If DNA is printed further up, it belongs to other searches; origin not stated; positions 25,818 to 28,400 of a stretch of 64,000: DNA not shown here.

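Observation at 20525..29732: Nine-gene multihaem cytochrome / beta-propeller / HAMP cluster without a porin: candidate undescribed electron-transfer system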

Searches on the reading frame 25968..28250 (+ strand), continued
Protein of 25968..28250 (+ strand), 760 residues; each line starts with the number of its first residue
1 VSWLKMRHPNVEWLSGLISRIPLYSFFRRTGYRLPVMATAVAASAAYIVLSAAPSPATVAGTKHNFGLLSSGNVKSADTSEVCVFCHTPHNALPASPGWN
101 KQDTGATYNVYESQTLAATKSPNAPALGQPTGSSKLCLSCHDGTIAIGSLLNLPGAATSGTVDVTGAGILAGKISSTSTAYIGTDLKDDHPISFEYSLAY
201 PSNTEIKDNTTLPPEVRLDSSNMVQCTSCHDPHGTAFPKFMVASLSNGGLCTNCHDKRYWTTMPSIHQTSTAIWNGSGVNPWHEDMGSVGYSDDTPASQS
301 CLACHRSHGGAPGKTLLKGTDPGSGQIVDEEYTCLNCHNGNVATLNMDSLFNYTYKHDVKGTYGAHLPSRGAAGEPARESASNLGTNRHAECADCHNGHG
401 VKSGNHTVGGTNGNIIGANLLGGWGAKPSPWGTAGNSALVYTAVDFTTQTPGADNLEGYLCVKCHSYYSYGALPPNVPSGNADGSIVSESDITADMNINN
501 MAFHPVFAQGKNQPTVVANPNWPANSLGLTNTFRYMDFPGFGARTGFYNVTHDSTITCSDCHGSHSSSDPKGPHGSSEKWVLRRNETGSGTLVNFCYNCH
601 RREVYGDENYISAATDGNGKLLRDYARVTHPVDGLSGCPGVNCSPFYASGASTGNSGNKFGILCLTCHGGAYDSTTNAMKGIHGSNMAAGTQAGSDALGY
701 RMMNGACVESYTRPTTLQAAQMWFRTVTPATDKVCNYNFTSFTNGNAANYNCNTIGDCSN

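Call 35: find_related_loci(query=A1, collection=genome_contigs, flank=10000)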
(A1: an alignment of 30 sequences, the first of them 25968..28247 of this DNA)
Query A1 (760 aa) in genome_contigs; peptide patterns used: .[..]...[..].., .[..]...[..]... (x = any residue, [..] = any of these).
599 stretches matched a pattern (row limit reached: there are more); 590 encode a relative of the query (tblastn E <= 1e-3); the best 80 are kept; 80 distinct loci.
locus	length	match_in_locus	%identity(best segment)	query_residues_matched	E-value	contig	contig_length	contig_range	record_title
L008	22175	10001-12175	62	17-760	0e+0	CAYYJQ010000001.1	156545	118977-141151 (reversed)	MAG TPA_asm: uncultured Thermodesulfobacteriota bacterium isolate SRP216583_co1_58 genome assembly, contig: NODE_19_leng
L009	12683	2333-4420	62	44-760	0e+0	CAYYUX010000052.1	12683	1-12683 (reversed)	MAG TPA_asm: uncultured Thermodesulfobacteriota bacterium isolate SRP216583_co1_141 genome assembly, contig: NODE_4572_l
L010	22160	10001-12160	61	26-760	0e+0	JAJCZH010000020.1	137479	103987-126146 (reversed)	MAG: Deltaproteobacteria bacterium isolate OFTM366 OFTM366_19, whole genome shotgun sequence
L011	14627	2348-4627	91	1-760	0e+0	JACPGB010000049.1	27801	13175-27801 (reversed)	MAG: Deltaproteobacteria bacterium isolate NC_groundwater_376_Ag_B-0.1um_56_22 GD18-4_B1_scaffold_1208005, whole genome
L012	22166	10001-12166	69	27-760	0e+0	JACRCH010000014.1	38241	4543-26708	MAG: Deltaproteobacteria bacterium isolate NC_groundwater_1641_Pr3_B-0.1um_55_74 SR-2_scaffold_141_328911, whole genome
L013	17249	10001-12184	55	36-739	0e+0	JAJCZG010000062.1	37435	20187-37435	MAG: Deltaproteobacteria bacterium isolate OFTM298 OFTM298_61, whole genome shotgun sequence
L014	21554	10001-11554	38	57-605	4e-98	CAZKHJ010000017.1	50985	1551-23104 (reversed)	MAG TPA_asm: uncultured Sulfuricella sp. isolate binchicken_co326_84 genome assembly, contig: NODE_242_length_50985_cov_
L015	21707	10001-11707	36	13-606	1e-96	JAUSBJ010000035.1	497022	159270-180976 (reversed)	MAG: Sulfurimicrobium sp. isolate E6_metabat.bin.55 E6_k141_399158, whole genome shotgun sequence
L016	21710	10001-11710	37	6-606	4e-93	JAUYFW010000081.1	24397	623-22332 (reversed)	MAG: Sulfurimicrobium sp. isolate C21_metabat.bin.40 C21_k141_116105, whole genome shotgun sequence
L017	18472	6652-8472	37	48-698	9e-96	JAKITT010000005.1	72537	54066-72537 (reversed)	MAG: Candidatus Polarisedimenticolaceae bacterium isolate D96SM.bin.49 NODE_229_length_72537_cov_4.956056, whole genome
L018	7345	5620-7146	33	5-610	2e-84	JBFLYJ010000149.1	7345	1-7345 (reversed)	MAG: Nitrospirota bacterium isolate MAG082 MAG082_149, whole genome shotgun sequence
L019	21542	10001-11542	33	8-610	2e-80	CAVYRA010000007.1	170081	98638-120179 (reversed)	MAG: uncultured Rikenellaceae bacterium isolate MFD04716.bin.2.148 genome assembly, contig: contig_40528, whole genome s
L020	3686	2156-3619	34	48-620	8e-80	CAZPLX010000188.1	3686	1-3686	MAG TPA_asm: uncultured bacterium isolate binchicken_co275_513 genome assembly, contig: NODE_52871_length_3686_cov_4.123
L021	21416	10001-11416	33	47-610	4e-79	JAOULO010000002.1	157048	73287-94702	MAG: Gammaproteobacteria bacterium isolate 8_1_Jan_SF_Bin82 8_1_Jan_SF_Bin82_scaffold_15_c1, whole genome shotgun sequen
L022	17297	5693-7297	34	59-675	2e-78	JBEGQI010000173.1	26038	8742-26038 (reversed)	MAG: Verrucomicrobiota bacterium isolate pamunkeyriver_2019_sw_WHONDRS-S19S_0054_B_bin.126 scaffold_586996, whole genome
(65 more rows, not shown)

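Call 37: predict_structure(alignment_id=A1)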
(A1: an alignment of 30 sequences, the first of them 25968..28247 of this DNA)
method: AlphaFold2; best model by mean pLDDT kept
length: 760 residues; sequences in the alignment: 30
mean_pLDDT: 44.8   pTM: 0.44
mean pLDDT of the five models: 44.8, 41.6, 41.3, 40.8, 38.6
residues with pLDDT >= 90: 0; 70-90: 54; 50-70: 209; < 50: 497
segments of 3 or more residues with pLDDT < 50: 1-12, 51-175, 177-206, 225-249, 256-274, 276-297, 299-384, 387-403, 477-487, 535-539, 563-612, 626-686, 702-706, 729-743, 756-760
pLDDT, mean of each block of 10 residues (from residue 1): 37 52 53 55 66 30 25 26 24 28 25 23 26 24 24 28 37 42 34 36 48 55 47 34 42 48 43 45 39 48 37 27 36 26 28 27 36 38 47 34 56 72 75 73 77 80 69 51 47 69 65 55 60 49 55 65 42 35 34 39 39 53 48 38 41 36 35 43 48 62 49 65 55 42 50 46
secondary structure, 60 per line:
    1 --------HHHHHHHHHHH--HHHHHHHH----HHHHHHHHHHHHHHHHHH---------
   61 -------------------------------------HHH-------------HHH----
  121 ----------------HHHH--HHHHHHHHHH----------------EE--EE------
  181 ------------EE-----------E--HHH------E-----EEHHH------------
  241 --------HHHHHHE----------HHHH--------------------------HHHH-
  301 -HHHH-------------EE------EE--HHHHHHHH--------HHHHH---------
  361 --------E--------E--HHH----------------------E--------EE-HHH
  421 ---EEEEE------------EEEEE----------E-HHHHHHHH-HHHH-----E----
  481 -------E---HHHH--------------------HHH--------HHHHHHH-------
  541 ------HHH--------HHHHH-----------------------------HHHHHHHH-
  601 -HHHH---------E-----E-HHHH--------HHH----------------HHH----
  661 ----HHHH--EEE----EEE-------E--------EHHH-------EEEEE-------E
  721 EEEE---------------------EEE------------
elements in order (helices of 4 or more, strands of 3 or more residues): H9-19 H22-29 H34-51 H137-140 H143-152 H249-254 H266-269 H296-299 H302-305 H331-338 H347-351 E424-428 E441-445 H458-465 H467-470 H492-495 H527-533 H558-562 H592-599 H602-605 H623-626 H665-668 E671-673 E678-680 E708-712 E720-724 E746-748

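Call 39: search_protein_families(library=pfam, proteins=[L021:5002-5688:+, L021:5800-6888:+, L021:6922-8931:+, L021:8931-9971:+, L021:11804-12805:+, L021:12884-14005:+, L021:14033-14605:+, L021:15092-16108:+, L021:16138-17085:+, L021:17027-19423:+], max_evalue=0.01)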
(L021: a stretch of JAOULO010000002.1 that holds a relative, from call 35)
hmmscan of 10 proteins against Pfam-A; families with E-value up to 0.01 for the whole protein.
L021:5002-5688:+ (228 aa): 5 families
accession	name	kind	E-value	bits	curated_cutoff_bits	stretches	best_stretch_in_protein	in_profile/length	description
PF09699.15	Paired_CXXCH_1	-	4.9e-12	45.8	20.6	2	191-228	8-38/41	Doubled CXXCH motif (Paired_CXXCH_1)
PF14522.11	Cytochrome_C7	-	2.6e-06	27.6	24.8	0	43-112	5-54/67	Cytochrome c7 and related cytochrome c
PF22113.1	Mtrc-MtrF_II-IV_dom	-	2.6e-05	24.3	30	0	50-111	82-134/176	Outer membrane cytochrome MtrC/MtrF-like, domains II/IV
PF14537.11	Cytochrom_c3_2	-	0.00025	21.9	25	0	188-227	56-79/79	Cytochrome c3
PF24734.1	DUF7685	-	0.0027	18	27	0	97-111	22-37/43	Domain of unknown function (DUF7685)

L021:5800-6888:+ (362 aa): 7 families
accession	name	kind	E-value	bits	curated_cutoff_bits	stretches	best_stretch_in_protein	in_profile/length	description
PF01436.27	NHL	-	4.3e-12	45.9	20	0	164-186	4-27/28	NHL repeat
PF17170.10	DUF5128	-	5.1e-09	36.2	22.9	0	214-274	47-108/321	6-bladed beta-propeller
PF08450.18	SGL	-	9.7e-05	22.5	26.3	0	221-290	146-217/246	SMP-30/Gluconolactonase/LRE-like region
PF25021.1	TEN_NHL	-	0.0001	21.9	27.1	0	254-288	139-171/357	Teneurin NHL domain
PF16288.11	DUF4934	-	0.00045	20.7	27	0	214-289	27-100/102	Domain of unknown function (DUF4934)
PF03478.24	Beta-prop_KIB1-4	-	0.0019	18.2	27.4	0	79-146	115-170/242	KIB1-4 beta-propeller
PF06739.17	SBBP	-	0.0048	17.3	20.5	0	259-273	15-29/38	Beta-propeller repeat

L021:6922-8931:+ (669 aa): 0 families

L021:8931-9971:+ (346 aa): 8 families
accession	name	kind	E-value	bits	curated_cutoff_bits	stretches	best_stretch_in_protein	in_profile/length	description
PF01436.27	NHL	-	7e-26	89.4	20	3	312-339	1-28/28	NHL repeat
PF17170.10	DUF5128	-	1.2e-14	54.7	22.9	2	182-253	53-126/321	6-bladed beta-propeller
PF25021.1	TEN_NHL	-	1.7e-09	37.6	27.1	0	127-195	30-96/357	Teneurin NHL domain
PF08450.18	SGL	-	6e-08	33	26.3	1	144-253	114-218/246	SMP-30/Gluconolactonase/LRE-like region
PF01731.26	Arylesterase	-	1e-05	26.1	21.3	0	168-198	51-81/86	Arylesterase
PF06739.17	SBBP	-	0.00021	21.6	20.5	0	251-282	2-29/38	Beta-propeller repeat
PF24684.1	Vgb_lyase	-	0.0003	20.1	50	1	119-280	132-279/290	Virginiamycin B lyase family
PF10282.15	Lactonase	-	0.0056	16.4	21.7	0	150-229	16-96/344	Lactonase, 7-bladed beta-propeller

L021:11804-12805:+ (333 aa): 3 families
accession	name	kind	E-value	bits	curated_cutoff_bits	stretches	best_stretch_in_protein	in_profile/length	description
PF09699.15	Paired_CXXCH_1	-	4.6e-15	55.5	20.6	3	66-98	7-39/41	Doubled CXXCH motif (Paired_CXXCH_1)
PF14522.11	Cytochrome_C7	-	2.6e-10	40.4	24.8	1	57-96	43-67/67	Cytochrome c7 and related cytochrome c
PF14537.11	Cytochrom_c3_2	-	1.2e-05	26.1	25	0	66-141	6-65/79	Cytochrome c3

L021:12884-14005:+ (373 aa): 5 families
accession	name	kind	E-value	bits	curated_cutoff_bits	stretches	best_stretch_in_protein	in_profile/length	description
PF22113.1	Mtrc-MtrF_II-IV_dom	-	9.7e-09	35.4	30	1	70-261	7-168/176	Outer membrane cytochrome MtrC/MtrF-like, domains II/IV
PF14522.11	Cytochrome_C7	-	3.3e-08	33.7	24.8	0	249-294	12-67/67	Cytochrome c7 and related cytochrome c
PF09699.15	Paired_CXXCH_1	-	4.4e-06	26.7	20.6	0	138-171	8-39/41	Doubled CXXCH motif (Paired_CXXCH_1)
PF02085.21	Cytochrom_CIII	-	0.00012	22.8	22.9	1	58-146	19-85/101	Class III cytochrome C family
PF14537.11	Cytochrom_c3_2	-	0.00031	21.6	25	0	138-204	8-65/79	Cytochrome c3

L021:14033-14605:+ (190 aa): 3 families
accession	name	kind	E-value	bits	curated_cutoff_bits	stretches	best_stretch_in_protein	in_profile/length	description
PF01292.26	Ni_hydr_CYTB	-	7e-05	23.1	30.1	1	56-185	1-107/179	Prokaryotic cytochrome b561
PF14358.11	DUF4405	-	0.00018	22.4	26.7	1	65-124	3-64/66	Domain of unknown function (DUF4405)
PF19204.5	DUF5876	-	0.0051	15.7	25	1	36-95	271-328/566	Family of unknown function (DUF5876)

L021:15092-16108:+ (338 aa): 4 families
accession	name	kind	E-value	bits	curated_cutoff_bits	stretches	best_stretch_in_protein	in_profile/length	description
PF14522.11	Cytochrome_C7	-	8.1e-07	29.2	24.8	1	124-168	12-56/67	Cytochrome c7 and related cytochrome c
PF02085.21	Cytochrom_CIII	-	0.00065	20.4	22.9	0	237-273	52-87/101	Class III cytochrome C family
PF14537.11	Cytochrom_c3_2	-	0.0026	18.6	25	0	112-165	13-69/79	Cytochrome c3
PF03264.19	Cytochrom_NNT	-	0.0064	16.7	24.1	0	146-183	29-66/174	NapC/NirT cytochrome c family, N-terminal region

L021:16138-17085:+ (315 aa): 12 families
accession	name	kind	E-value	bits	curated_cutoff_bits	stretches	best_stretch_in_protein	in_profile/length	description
PF01436.27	NHL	-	5.3e-35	118.2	20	3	95-122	1-28/28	NHL repeat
PF17170.10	DUF5128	-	4.1e-21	75.9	22.9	3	198-248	51-101/321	6-bladed beta-propeller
PF08450.18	SGL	-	5.1e-11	43.1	26.3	1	58-135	144-223/246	SMP-30/Gluconolactonase/LRE-like region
PF25021.1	TEN_NHL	-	6.8e-09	35.6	27.1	1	235-281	140-184/357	Teneurin NHL domain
PF01731.26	Arylesterase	-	2.3e-08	34.5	21.3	0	280-308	51-80/86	Arylesterase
PF06739.17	SBBP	-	3.4e-07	30.6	20.5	0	99-112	16-29/38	Beta-propeller repeat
PF18975.6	DUF5711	-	1.2e-05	25.1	26.3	1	56-159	62-157/344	Family of unknown function (DUF5711)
PF13449.12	Phytase-like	-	0.00014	22.3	27.6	0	100-134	72-106/284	Esterase-like activity of phytase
PF06977.17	SdiA-regulated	-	0.0025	17.5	21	0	221-253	208-239/249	SdiA-regulated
PF20067.5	SSL_N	-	0.0042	17.4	18.9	0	94-114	19-39/46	Strictosidine synthase-like, N-terminal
PF03022.22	MRJP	-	0.0094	15.8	19.8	0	105-126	76-97/288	Major royal jelly protein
PF00058.23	Ldl_recept_b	-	0.0097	16.8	21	0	107-151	1-42/42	Low-density lipoprotein receptor repeat class B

L021:17027-19423:+ (798 aa): 5 families
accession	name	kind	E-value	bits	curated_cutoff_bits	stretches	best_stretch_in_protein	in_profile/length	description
PF09699.15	Paired_CXXCH_1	-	1e-38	131.2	20.6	4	231-264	9-40/41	Doubled CXXCH motif (Paired_CXXCH_1)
PF22113.1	Mtrc-MtrF_II-IV_dom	-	2.7e-25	89.3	30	5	475-677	9-166/176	Outer membrane cytochrome MtrC/MtrF-like, domains II/IV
PF14522.11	Cytochrome_C7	-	1.6e-24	85.9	24.8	3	715-780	2-54/67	Cytochrome c7 and related cytochrome c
PF14537.11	Cytochrom_c3_2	-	3.3e-20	72.8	25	1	229-304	7-70/79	Cytochrome c3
PF02085.21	Cytochrom_CIII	-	5e-09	36.9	22.9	0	286-337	41-91/101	Class III cytochrome C family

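Call 57: find_homologous_proteins(query=L007:1926-3878:+, max_evalue=0.001)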
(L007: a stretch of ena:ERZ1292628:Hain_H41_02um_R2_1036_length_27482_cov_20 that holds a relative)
Query L007:1926-3878:+ (650 aa): 5 proteins with E <= 0.001 among 8000 candidates.
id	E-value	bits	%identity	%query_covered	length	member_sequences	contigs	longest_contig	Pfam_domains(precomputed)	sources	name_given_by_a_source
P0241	0.0e+0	1455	100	100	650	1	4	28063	-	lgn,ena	-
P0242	1.3e-49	187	28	79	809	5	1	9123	-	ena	-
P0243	2.1e-47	180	28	99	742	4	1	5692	-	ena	-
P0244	2.2e-45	173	27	100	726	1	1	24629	-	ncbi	-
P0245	6.5e-44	169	28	98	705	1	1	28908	-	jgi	jgi:hypothetical protein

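Call 58: find_encoding_contigs(protein=P0244, flank=10000, max_places=1)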
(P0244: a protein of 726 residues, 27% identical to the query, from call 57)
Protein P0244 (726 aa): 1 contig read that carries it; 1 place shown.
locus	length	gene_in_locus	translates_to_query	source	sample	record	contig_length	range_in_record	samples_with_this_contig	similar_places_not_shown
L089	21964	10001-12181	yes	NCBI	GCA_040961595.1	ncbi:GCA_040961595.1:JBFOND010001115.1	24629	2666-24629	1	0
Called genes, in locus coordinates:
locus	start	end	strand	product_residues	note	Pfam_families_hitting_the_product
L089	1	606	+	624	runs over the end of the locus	PF13432:TPR_16 (weak), PF13414:TPR_11, PF00515:TPR_1 (weak), PF07719:TPR_2 (weak), PF13371:TPR_9 (weak), PF13414:TPR_11, PF13432:TPR_16, PF13414:TPR_11, +11 more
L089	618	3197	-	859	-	PF07690:MFS_1 (weak), PF01564:Spermine_synth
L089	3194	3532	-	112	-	PF07719:TPR_2 (faint), PF13174:TPR_6 (faint), PF13414:TPR_11 (faint), PF13432:TPR_16 (faint), PF14559:TPR_19 (faint), PF13431:TPR_17 (faint), PF13424:TPR_12, PF13181:TPR_8 (weak), +3 more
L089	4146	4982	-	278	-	PF03781:FGE-sulfatase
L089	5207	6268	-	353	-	PF03781:FGE-sulfatase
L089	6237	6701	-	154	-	PF00034:Cytochrom_C, PF13442:Cytochrome_CBB3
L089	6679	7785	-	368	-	PF13624:SurA_N_3, PF13623:SurA_N_2 (weak), PF09312:SurA_N (weak), PF13145:Rotamase_2, PF13616:Rotamase_3, PF00639:Rotamase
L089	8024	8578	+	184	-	PF13174:TPR_6 (faint), PF07719:TPR_2 (faint), PF13414:TPR_11 (weak), PF13432:TPR_16 (weak), PF13424:TPR_12 (weak), PF00515:TPR_1 (weak), PF13414:TPR_11, PF13431:TPR_17 (weak), +2 more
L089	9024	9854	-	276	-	PF02085:Cytochrom_CIII (faint), PF14522:Cytochrome_C7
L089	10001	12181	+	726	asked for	-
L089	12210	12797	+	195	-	-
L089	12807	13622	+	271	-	PF22113:Mtrc-MtrF_II-IV_dom (faint), PF09699:Paired_CXXCH_1, PF14522:Cytochrome_C7 (faint), PF14537:Cytochrom_c3_2 (weak), PF09699:Paired_CXXCH_1 (weak)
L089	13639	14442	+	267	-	-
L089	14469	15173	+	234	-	-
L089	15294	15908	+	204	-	-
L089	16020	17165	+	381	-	-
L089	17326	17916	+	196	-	PF09699:Paired_CXXCH_1 (faint)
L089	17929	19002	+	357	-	PF08450:SGL (faint), PF01731:Arylesterase (faint), PF06739:SBBP (faint), PF25021:TEN_NHL (faint), PF01436:NHL (weak), PF17170:DUF5128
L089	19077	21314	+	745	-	PF14537:Cytochrom_c3_2 (faint), PF14522:Cytochrome_C7 (faint), PF09699:Paired_CXXCH_1 (weak)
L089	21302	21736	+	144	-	PF09699:Paired_CXXCH_1 (weak)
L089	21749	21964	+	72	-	?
